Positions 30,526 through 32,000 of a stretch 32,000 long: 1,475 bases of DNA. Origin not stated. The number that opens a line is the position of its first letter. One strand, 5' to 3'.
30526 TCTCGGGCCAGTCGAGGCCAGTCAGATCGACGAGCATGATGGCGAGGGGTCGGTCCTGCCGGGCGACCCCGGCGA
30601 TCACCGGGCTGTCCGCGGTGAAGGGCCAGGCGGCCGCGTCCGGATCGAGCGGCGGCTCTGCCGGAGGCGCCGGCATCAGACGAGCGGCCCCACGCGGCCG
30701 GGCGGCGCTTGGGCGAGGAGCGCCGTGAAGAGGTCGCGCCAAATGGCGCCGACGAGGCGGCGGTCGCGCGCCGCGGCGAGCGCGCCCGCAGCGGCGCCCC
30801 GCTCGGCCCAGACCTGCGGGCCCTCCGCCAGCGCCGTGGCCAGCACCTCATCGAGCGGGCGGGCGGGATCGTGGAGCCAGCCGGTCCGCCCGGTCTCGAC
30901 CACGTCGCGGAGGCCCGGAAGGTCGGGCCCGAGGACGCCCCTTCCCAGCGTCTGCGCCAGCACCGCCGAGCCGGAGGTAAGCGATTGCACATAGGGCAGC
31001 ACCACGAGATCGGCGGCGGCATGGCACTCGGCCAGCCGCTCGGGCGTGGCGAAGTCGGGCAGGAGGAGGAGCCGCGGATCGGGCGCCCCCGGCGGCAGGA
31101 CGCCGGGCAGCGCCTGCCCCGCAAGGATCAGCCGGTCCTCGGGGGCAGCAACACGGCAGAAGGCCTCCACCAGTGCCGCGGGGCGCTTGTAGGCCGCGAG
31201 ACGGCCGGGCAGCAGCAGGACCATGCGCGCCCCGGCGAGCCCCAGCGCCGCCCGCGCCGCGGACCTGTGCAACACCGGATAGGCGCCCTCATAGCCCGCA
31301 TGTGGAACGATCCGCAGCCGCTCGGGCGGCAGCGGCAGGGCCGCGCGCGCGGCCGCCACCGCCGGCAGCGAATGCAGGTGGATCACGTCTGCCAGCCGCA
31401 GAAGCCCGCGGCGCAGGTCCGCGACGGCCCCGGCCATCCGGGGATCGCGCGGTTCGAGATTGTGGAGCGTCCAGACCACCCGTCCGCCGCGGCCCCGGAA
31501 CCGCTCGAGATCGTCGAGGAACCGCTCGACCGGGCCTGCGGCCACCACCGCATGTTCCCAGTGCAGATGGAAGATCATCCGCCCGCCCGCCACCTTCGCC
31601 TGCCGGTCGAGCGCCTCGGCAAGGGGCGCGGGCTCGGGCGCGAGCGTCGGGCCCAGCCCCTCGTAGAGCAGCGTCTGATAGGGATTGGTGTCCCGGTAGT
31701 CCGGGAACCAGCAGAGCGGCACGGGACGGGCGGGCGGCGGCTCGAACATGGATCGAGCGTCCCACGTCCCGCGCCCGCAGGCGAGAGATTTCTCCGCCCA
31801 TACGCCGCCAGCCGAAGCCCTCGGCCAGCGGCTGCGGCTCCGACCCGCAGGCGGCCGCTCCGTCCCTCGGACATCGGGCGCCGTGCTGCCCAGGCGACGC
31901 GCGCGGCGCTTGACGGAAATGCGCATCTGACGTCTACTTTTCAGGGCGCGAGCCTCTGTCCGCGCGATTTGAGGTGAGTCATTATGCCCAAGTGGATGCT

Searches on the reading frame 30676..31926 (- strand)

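Call 13: search_protein_families(library=ncbifam, proteins=[window:30676-31926:-], max_evalue=0.01)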
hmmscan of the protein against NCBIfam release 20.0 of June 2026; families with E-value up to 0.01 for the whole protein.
window:30676-31926:- (416 aa): 3 families
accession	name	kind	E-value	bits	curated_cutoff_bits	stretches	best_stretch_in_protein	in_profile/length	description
TIGR03449.1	mycothiol_MshA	equivalog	1.8e-07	30.4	462.5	1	216-363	203-364/406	D-inositol-3-phosphate glycosyltransferase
NF038229.1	Glyco4_Geo_Pelo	equivalog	6.7e-05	22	400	1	232-370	159-302/338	GPMC system family 4 glycosyltransferase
NF012028.0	PRK15484.1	subfamily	0.0034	16.5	618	0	294-352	266-326/380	lipopolysaccharide N-acetylglucosaminyltransferase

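Call 14: search_protein_families(library=pfam, proteins=[window:30676-31926:-], max_evalue=10)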
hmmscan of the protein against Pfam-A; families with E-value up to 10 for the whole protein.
window:30676-31926:- (416 aa): 3 families
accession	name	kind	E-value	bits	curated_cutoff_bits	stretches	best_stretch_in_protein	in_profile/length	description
PF13692.12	Glyco_trans_1_4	-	1.6e-08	35.4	27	1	236-356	3-128/142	Glycosyl transferases group 1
PF13439.12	Glyco_transf_4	-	2.6e-05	24.7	28.5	1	118-209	75-164/170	Glycosyltransferase Family 4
PF00534.26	Glycos_transf_1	-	0.00098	19.1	26.4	2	293-356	81-144/172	Glycosyl transferases group 1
